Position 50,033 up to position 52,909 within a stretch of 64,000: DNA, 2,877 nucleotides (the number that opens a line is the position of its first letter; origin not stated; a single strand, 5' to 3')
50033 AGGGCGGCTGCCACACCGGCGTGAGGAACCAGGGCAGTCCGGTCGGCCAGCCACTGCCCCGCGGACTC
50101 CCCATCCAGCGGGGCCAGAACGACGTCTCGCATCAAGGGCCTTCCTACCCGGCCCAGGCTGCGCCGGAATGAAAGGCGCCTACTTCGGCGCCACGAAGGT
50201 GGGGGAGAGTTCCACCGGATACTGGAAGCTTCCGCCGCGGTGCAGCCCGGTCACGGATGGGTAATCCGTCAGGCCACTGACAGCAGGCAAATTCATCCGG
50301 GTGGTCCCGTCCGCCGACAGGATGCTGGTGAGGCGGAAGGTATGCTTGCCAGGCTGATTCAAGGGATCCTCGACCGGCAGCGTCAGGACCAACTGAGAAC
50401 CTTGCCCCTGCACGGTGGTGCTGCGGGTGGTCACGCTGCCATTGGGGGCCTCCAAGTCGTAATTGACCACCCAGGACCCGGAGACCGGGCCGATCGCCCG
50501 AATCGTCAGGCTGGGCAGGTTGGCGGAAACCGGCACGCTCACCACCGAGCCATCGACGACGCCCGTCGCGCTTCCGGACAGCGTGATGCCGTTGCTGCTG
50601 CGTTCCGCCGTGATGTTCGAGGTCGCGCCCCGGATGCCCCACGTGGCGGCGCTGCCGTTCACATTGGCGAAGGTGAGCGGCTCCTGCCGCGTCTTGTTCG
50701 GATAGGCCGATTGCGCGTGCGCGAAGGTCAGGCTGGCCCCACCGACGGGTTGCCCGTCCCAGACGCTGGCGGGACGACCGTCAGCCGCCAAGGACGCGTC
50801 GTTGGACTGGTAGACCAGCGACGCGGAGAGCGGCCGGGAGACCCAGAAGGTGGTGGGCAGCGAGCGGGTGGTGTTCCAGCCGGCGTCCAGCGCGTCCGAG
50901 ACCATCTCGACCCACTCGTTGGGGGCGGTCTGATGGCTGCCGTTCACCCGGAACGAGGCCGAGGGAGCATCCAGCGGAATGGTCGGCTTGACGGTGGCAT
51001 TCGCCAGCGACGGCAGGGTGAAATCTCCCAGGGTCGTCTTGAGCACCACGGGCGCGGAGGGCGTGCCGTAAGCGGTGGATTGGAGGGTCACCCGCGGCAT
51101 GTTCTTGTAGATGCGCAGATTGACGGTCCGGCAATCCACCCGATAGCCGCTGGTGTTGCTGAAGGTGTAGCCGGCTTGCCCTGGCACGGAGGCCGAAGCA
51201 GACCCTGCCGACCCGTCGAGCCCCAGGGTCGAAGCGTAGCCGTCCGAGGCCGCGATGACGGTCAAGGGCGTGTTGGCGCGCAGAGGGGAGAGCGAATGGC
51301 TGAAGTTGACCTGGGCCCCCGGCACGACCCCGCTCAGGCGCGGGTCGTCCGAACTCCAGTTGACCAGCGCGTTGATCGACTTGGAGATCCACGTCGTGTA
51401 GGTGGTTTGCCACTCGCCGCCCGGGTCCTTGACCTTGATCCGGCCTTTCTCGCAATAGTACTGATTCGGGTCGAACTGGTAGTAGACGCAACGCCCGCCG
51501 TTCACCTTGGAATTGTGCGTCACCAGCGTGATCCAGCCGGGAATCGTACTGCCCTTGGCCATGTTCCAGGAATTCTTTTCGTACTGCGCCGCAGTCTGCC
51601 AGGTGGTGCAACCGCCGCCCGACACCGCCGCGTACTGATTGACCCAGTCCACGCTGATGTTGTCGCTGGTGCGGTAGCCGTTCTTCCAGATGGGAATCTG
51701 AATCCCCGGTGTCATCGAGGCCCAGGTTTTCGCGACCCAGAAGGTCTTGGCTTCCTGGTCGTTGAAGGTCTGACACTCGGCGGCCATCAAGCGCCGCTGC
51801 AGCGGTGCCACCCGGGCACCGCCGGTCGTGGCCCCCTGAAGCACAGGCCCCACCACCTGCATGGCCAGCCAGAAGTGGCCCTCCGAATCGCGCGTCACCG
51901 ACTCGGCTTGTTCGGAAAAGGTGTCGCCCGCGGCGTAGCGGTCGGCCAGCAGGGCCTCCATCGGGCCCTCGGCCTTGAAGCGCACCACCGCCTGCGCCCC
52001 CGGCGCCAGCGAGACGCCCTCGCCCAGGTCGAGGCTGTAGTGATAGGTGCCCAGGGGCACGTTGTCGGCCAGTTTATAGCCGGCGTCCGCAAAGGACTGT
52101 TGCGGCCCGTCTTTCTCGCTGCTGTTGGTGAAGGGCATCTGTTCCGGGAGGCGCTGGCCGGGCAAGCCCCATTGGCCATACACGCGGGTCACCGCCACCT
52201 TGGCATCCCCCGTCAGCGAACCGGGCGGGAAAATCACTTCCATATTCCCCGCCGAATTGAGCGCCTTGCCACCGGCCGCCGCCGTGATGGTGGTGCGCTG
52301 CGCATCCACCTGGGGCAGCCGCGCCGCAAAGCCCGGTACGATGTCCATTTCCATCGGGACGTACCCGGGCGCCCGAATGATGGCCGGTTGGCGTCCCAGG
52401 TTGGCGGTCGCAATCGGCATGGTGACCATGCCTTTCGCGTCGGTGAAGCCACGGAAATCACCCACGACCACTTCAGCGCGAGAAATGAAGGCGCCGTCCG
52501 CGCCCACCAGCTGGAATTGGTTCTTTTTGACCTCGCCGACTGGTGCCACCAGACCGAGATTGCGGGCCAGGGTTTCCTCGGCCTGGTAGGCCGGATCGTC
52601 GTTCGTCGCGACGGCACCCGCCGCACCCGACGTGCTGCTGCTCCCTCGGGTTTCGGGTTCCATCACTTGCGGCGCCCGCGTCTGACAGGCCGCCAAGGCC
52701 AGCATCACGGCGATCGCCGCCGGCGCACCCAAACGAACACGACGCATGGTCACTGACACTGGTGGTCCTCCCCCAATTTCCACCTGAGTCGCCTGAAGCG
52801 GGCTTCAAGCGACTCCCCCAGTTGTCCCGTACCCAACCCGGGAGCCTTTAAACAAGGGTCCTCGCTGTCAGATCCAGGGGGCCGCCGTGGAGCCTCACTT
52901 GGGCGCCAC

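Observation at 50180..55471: Tandem pair of paralogous lipoproteins of about 860 aa with composition atypical for the genome and no recognisable domains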

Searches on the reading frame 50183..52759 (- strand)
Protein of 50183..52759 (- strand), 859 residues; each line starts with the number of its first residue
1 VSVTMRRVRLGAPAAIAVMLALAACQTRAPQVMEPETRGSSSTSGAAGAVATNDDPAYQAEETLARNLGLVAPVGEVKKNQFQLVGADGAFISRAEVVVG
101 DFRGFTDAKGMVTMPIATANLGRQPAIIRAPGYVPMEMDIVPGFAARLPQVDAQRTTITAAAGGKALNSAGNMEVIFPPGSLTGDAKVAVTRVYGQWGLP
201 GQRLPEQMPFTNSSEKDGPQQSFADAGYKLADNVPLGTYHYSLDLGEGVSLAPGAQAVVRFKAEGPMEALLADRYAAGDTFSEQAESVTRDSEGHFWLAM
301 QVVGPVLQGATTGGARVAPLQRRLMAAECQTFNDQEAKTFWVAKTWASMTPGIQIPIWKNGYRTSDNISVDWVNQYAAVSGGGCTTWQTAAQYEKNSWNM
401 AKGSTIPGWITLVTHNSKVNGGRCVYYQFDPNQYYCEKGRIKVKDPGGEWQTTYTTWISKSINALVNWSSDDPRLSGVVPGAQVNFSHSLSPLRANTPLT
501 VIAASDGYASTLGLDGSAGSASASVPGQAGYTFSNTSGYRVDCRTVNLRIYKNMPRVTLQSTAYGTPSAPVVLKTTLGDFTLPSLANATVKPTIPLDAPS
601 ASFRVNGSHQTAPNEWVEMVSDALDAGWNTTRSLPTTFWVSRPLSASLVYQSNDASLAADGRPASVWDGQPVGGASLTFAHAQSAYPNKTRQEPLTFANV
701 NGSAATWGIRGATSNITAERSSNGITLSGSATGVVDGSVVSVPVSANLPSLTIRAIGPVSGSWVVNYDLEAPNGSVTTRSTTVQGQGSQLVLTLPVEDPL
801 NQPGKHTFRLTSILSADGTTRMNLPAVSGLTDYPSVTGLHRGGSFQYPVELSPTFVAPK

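Call 7: search_protein_families(library=pfam, proteins=[window:50183-52747:-], max_evalue=1)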
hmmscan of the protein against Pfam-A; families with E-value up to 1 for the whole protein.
window:50183-52747:- (855 aa): 1 family
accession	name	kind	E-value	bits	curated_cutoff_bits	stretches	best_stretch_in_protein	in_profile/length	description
PF20305.4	pYEATS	-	0.14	12.5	26.9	0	270-307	21-57/73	prokaryotic YEATS domain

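Call 8: search_protein_families(library=ncbifam, proteins=[window:50183-52747:-], max_evalue=1)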
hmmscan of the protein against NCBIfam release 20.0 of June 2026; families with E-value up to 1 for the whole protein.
window:50183-52747:- (855 aa): 1 family
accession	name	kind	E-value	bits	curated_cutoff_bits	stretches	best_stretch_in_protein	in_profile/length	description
NF004200.0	PRK05653.1-5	equivalog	0.12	11.9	273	1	695-738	150-193/242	3-oxoacyl-ACP reductase FabG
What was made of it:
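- On Teneurin-like proteins / RHS toxins: No RHS, YD or NHL hit in A or B (calls 7, 8).
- On S-layer proteins of Cyanobacteriota and other diderms: No SLH or S-layer family appears in Pfam or NCBIfam at E <= 1 (calls 7, 8).
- No CBM, lectin or glycoside-hydrolase family is detected by Pfam or NCBIfam (calls 7, 8).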

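Call 9: find_homologous_proteins(query=window:50183-52747:-)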
Query window:50183-52747:- (855 aa): 8 proteins with E <= 0.001 among 8000 candidates.
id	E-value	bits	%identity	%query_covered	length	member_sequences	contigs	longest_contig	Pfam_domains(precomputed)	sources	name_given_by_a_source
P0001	0.0e+0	1928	100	100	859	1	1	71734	-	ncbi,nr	ncbi:MAG: hypothetical protein VKP62_14530 [Candidatus Sericytochromatia bacterium]|nr:hypothetical 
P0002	0.0e+0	1269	67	100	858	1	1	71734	-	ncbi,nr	ncbi:MAG: hypothetical protein VKP62_14535 [Candidatus Sericytochromatia bacterium]|nr:hypothetical 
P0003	2.1e-284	964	55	98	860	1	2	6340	-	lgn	-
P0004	5.6e-284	963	56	96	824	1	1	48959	-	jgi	jgi:hypothetical protein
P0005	1.3e-283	961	54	98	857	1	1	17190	-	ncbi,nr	ncbi:MAG: hypothetical protein VKQ33_01425 [Candidatus Sericytochromatia bacterium]|nr:hypothetical 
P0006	1.5e-282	958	55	93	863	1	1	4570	-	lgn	-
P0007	3.1e-280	950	53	100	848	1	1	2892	-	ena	-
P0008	1.6e-271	921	50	100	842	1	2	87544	-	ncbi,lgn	-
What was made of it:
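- Eight close homologs among 5.8 billion proteins (call 9).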

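Call 10: search_solved_structures(query=window:50183-52747:-, max_evalue=10)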
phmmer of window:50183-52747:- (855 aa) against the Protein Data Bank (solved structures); distinct sequences matched with E-value up to 10: 2.
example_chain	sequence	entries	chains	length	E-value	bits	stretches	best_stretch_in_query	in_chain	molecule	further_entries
7czc_A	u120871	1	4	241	0.061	14.7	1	696-781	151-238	3-oxoacyl-ACP reductase FabG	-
9ygm_LM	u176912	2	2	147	1.5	10.2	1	523-582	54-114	60S ribosomal protein uL15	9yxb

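Call 16: find_encoding_contigs(protein=P0008, flank=10000, max_places=3)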
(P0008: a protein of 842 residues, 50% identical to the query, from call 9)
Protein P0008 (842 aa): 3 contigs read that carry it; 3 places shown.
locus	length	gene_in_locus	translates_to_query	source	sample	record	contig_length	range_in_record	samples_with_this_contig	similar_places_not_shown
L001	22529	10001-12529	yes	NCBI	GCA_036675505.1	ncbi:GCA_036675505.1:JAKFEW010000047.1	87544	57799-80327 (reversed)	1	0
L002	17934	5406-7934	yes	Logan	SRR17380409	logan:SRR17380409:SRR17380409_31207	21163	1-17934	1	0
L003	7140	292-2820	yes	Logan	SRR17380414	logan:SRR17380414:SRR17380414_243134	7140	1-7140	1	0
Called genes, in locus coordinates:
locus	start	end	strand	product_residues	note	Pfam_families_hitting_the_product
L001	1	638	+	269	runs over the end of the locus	PF00487:FA_desaturase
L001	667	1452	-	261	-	-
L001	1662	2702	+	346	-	-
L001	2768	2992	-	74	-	-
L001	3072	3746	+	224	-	PF00528:BPD_transp_1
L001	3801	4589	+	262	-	PF01547:SBP_bac_1, PF13531:SBP_bac_11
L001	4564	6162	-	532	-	PF05231:MASE1, PF00512:HisKA, PF02518:HATPase_c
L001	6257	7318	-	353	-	-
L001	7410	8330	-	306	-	PF01936:NYN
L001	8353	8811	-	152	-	-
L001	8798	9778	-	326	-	-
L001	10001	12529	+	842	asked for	-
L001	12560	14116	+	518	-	PF01731:Arylesterase (faint), PF25021:TEN_NHL (faint), PF01436:NHL (weak)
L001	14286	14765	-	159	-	PF08327:AHSA1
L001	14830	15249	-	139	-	PF01022:HTH_5 (weak), PF12840:HTH_20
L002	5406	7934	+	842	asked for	-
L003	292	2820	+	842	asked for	-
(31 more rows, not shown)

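Call 19: find_encoding_contigs(protein=P0004, flank=10000, max_places=2)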
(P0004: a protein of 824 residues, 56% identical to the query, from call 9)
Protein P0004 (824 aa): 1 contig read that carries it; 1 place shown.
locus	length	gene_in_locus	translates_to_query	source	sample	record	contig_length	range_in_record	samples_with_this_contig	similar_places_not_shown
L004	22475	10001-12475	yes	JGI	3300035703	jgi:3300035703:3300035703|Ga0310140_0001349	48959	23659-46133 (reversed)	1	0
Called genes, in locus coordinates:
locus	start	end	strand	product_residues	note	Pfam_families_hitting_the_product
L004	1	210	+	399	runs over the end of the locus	PF01593:Amino_oxidase, PF13450:NAD_binding_8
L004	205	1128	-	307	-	PF00376:MerR, PF13411:MerR_1, PF02607:B12-binding_2, PF02310:B12-binding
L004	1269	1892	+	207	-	PF01227:GTP_cyclohydroI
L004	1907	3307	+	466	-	PF03364:Polyketide_cyc (weak), PF01370:Epimerase, PF08338:DUF1731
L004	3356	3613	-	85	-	PF13442:Cytochrome_CBB3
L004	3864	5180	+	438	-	-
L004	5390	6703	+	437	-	-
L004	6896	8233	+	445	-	PF00246:Peptidase_M14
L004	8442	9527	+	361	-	-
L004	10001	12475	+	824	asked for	-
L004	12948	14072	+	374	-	PF01436:NHL (faint), PF25021:TEN_NHL (faint)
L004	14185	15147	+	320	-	PF01040:UbiA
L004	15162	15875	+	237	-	-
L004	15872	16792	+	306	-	PF01040:UbiA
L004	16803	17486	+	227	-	PF18916:Lycopene_cyc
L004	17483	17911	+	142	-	-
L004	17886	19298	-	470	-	-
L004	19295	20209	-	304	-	PF02463:SMC_N (faint), PF00005:ABC_tran, PF13304:AAA_21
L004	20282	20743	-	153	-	-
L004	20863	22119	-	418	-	PF00246:Peptidase_M14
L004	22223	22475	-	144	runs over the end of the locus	PF00892:EamA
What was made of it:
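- Peptidase_M14 genes lie near one ortholog, in L004 (call 19).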

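Call 20: find_encoding_contigs(protein=P0005, flank=10000, max_places=2)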
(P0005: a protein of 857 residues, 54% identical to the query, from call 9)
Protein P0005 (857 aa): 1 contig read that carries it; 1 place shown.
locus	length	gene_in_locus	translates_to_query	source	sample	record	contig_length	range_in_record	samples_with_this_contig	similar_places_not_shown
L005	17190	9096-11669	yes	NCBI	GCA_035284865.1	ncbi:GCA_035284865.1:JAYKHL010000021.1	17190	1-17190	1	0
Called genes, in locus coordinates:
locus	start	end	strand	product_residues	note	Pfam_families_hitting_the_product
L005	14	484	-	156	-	PF01475:FUR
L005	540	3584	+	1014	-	PF25873:WHD_MalT (weak)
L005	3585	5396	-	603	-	PF24684:Vgb_lyase (faint), PF25021:TEN_NHL (faint), PF01436:NHL (weak)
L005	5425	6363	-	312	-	PF01149:Fapy_DNA_glyco, PF06831:H2TH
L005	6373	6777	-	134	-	PF04241:DUF423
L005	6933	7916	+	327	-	PF00135:COesterase, PF20434:BD-FAE, PF07859:Abhydrolase_3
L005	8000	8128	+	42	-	-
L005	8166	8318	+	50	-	-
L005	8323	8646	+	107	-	-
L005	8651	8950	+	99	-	-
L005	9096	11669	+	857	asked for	-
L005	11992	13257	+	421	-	PF25021:TEN_NHL (faint), PF08450:SGL (faint), PF01436:NHL (weak)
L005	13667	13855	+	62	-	-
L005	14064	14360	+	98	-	PF13173:AAA_14 (weak)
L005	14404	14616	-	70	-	-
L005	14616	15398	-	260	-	PF01695:IstB_IS21, PF13481:AAA_25 (faint), PF13604:AAA_30 (weak), PF20720:nSTAND3 (weak), PF13401:AAA_22 (faint), PF00004:AAA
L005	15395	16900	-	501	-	PF00665:rve (weak), PF22483:Mu-transpos_C_2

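Call 23: search_protein_representatives(alignment_id=A1)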
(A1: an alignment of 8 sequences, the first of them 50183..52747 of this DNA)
Query: 8 sequences, 854 profile positions. Proteins with E-value up to 0.001 (for the whole library): 81; up to 1e-10: 22; up to 1e-30: 17. The best 81 are listed.
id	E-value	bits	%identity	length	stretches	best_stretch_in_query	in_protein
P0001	0.0e+00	1481.7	-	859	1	4-854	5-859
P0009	1.2e-164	565.9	-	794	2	401-854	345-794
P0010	7.9e-160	550.0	-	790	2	404-844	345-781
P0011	3.7e-137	475.0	-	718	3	406-847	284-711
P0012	8.0e-136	470.6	-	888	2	449-854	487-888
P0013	3.4e-131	455.3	-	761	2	406-854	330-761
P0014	3.4e-126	438.7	-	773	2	406-841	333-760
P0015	2.5e-124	432.6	-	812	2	450-850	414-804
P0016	1.0e-118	414.0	-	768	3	408-846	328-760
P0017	2.6e-104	366.3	-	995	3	441-849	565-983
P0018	1.5e-72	261.2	-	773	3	456-854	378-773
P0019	5.2e-71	256.2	-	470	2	12-338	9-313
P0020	2.4e-62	227.5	-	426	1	456-843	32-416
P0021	1.4e-48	182.0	-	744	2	458-844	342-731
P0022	6.9e-38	146.6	-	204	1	642-851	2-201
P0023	6.3e-35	136.8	-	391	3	43-194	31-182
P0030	4.3e-10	54.6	-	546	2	2-202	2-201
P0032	2.3e-09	52.2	-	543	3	149-191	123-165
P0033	2.4e-09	52.1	-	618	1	11-190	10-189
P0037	7.7e-08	47.2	-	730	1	1-195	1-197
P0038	8.9e-08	47.0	-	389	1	8-198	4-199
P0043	1.8e-06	42.7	-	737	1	2-203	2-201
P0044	2.2e-06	42.3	-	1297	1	85-210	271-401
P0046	3.8e-06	41.6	-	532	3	238-308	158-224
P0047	4.4e-06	41.4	-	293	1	83-198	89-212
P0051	1.2e-05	39.9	-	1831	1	80-199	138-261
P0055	2.1e-05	39.1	-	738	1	9-203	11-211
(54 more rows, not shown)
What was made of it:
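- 17 representatives at E<1e-30 among 1.84 billion (call 23).
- Tried and rejected: The exhaustive representative search was what found the distant members (call 23).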

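Call 24: search_protein_families(library=pfam, proteins=[P0009, P0010, P0011, P0012, P0013, P0014, P0015, P0016, P0017, P0018], max_evalue=0.01)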
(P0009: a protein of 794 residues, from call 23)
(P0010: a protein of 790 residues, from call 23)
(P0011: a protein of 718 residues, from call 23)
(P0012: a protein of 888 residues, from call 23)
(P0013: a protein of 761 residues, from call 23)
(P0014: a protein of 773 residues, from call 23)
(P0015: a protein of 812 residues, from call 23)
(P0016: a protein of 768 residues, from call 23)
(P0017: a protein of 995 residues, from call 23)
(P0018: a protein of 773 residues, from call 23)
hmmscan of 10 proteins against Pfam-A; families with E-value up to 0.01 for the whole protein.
P0009 (794 aa): 1 family
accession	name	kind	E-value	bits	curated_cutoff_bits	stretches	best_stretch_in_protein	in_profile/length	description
PF12245.14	Big_3_2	-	0.005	17.5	23.3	0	629-718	25-114/122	Bacterial Ig-like domain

P0010 (790 aa): 0 families

P0011 (718 aa): 0 families

P0012 (888 aa): 1 family
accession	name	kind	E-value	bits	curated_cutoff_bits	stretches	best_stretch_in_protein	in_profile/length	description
PF13620.12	CarboxypepD_reg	-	0.0051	17.6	32.3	0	78-138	9-75/82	Carboxypeptidase regulatory-like domain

P0013 (761 aa): 1 family
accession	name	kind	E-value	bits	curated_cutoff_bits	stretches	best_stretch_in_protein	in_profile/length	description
PF13620.12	CarboxypepD_reg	-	0.00084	20.1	32.3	1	71-128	5-65/82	Carboxypeptidase regulatory-like domain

P0014 (773 aa): 0 families

P0015 (812 aa): 1 family
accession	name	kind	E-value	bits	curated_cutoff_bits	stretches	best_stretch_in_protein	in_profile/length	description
PF04886.17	PT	-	6.5e-05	22.8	26.2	1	365-398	1-34/36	PT disordered repeat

P0016 (768 aa): 0 families

P0017 (995 aa): 1 family
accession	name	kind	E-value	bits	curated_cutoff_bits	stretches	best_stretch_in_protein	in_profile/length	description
PF13620.12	CarboxypepD_reg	-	4.2e-05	24.3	32.3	1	83-118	6-47/82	Carboxypeptidase regulatory-like domain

P0018 (773 aa): 0 families

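Call 25: predict_structure(alignment_id=A1)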
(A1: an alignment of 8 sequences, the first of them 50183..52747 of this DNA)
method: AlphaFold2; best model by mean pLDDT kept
length: 855 residues; sequences in the alignment: 8
mean_pLDDT: 46.2   pTM: 0.33
mean pLDDT of the five models: 46.2, 44.1, 43.8, 43.3, 41.6
residues with pLDDT >= 90: 25; 70-90: 191; 50-70: 92; < 50: 547
segments of 3 or more residues with pLDDT < 50: 1-54, 191-235, 278-282, 300-564, 569-574, 579-742, 795-798, 853-855
pLDDT, mean of each block of 10 residues (from residue 1): 27 24 20 21 24 51 66 86 84 84 92 78 75 73 80 85 82 79 72 29 27 26 27 52 64 67 58 53 65 62 32 21 23 27 25 38 42 34 36 36 33 29 34 34 29 20 20 24 23 26 23 20 21 23 27 37 47 49 39 37 32 24 24 22 22 29 24 31 31 32 32 41 41 34 72 84 83 84 82 54 87 83 72 79 87 55
secondary structure, 60 per line:
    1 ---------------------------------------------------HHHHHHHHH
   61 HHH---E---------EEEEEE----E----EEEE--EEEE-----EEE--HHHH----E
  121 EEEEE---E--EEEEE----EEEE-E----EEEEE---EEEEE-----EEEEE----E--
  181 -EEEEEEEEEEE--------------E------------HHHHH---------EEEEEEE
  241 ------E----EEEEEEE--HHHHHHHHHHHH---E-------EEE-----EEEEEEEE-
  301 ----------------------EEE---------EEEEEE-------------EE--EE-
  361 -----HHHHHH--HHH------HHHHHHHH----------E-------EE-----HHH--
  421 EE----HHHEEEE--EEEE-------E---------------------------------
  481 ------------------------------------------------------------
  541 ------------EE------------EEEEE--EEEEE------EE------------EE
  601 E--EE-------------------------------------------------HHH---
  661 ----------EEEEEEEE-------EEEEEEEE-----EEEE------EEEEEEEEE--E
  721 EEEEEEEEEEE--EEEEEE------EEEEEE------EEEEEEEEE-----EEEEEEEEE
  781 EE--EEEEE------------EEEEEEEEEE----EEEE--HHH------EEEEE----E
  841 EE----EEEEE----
elements in order (helices of 4 or more, strands of 3 or more residues): H52-63 E77-82 E92-95 E98-101 E107-109 H112-115 E120-125 E132-136 E141-144 E151-155 E159-163 E169-173 E182-192 H220-224 E234-240 E252-258 H261-272 E284-286 E292-299 E323-325 E335-340 H366-371 H383-390 E430-433 E436-439 E567-571 E574-578 E599-601 E671-678 E686-693 E699-702 E709-717 E720-731 E734-739 E746-751 E758-766 E772-782 E785-789 E802-811 E816-819 E831-835 E840-842 E847-851

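Call 27: find_homologous_proteins(query=A2, max_evalue=0.00001)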
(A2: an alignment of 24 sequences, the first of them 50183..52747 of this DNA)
Query A2 (24 sequences) (855 aa, profile of the alignment): 8 proteins with E <= 0.00001 among 8000 candidates.
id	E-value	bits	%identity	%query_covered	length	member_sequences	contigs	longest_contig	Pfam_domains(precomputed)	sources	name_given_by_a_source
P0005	0.0e+0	1140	54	98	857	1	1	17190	-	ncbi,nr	ncbi:MAG: hypothetical protein VKQ33_01425 [Candidatus Sericytochromatia bacterium]|nr:hypothetical 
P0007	0.0e+0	1131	53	100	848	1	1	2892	-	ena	-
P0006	0.0e+0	1114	55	93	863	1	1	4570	-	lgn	-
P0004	0.0e+0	1108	56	96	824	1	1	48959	-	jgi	jgi:hypothetical protein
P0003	0.0e+0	1107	55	98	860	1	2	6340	-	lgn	-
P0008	0.0e+0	1090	50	100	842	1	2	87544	-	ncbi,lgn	-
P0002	0.0e+0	1080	67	100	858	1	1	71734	-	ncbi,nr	ncbi:MAG: hypothetical protein VKP62_14535 [Candidatus Sericytochromatia bacterium]|nr:hypothetical 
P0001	0.0e+0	1068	100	100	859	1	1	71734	-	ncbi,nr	ncbi:MAG: hypothetical protein VKP62_14530 [Candidatus Sericytochromatia bacterium]|nr:hypothetical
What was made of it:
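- Tried and rejected: Searching with the 24-sequence alignment returned only the same eight proteins (call 27).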

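Call 30: list_cluster_members(proteins=[P0009, P0010, P0011, P0012, P0013, P0014, P0015, P0016, P0017, P0018])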
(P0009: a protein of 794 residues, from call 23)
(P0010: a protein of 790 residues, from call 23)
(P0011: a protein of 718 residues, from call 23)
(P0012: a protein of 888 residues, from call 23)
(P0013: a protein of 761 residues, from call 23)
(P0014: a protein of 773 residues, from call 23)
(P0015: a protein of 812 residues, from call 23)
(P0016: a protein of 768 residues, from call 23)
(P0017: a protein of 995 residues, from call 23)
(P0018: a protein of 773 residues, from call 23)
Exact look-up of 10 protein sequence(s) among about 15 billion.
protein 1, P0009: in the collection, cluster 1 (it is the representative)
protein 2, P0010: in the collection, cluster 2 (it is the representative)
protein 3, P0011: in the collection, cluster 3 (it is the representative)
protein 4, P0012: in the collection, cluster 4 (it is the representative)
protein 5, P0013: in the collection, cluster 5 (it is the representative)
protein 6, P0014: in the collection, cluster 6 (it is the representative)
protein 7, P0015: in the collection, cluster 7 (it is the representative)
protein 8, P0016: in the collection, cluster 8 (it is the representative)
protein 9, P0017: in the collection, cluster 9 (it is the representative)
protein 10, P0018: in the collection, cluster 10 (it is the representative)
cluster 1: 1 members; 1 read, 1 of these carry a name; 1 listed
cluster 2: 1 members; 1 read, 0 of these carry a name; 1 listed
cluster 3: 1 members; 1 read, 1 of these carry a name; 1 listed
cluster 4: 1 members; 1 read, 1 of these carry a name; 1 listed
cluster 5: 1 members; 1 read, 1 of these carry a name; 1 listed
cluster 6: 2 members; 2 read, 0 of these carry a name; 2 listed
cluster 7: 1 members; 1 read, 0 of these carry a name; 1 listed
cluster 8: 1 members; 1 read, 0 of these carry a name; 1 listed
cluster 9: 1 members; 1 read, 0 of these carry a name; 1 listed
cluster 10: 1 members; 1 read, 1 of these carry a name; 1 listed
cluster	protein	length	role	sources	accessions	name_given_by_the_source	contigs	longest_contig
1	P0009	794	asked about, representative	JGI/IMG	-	hypothetical protein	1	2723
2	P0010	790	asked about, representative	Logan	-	-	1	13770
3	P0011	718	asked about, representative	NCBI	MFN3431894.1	MAG: hypothetical protein ACK46X_18330, partial [Candidatus Sericytochromatia bacterium]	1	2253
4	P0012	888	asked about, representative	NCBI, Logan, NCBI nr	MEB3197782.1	MAG: hypothetical protein VKP62_11315 [Candidatus Sericytochromatia bacterium] | hypothetical protein [Candidatus Sericytochromatia bacterium]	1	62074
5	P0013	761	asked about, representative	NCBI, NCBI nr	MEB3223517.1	MAG: hypothetical protein VKS61_15695 [Candidatus Sericytochromatia bacterium] | hypothetical protein [Candidatus Sericytochromatia bacterium]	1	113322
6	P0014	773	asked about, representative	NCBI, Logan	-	-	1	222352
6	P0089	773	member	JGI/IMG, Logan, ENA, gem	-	-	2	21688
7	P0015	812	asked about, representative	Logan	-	-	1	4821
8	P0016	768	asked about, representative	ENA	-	-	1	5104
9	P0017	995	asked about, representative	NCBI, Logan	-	-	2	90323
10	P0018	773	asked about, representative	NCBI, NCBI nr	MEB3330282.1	MAG: hypothetical protein VKQ33_13720 [Candidatus Sericytochromatia bacterium] | hypothetical protein [Candidatus Sericytochromatia bacterium]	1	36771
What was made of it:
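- All named members of that core family are Sericytochromatia MAGs, including a third, distant paralog in the same MAG, VKP62_11315 (call 30).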
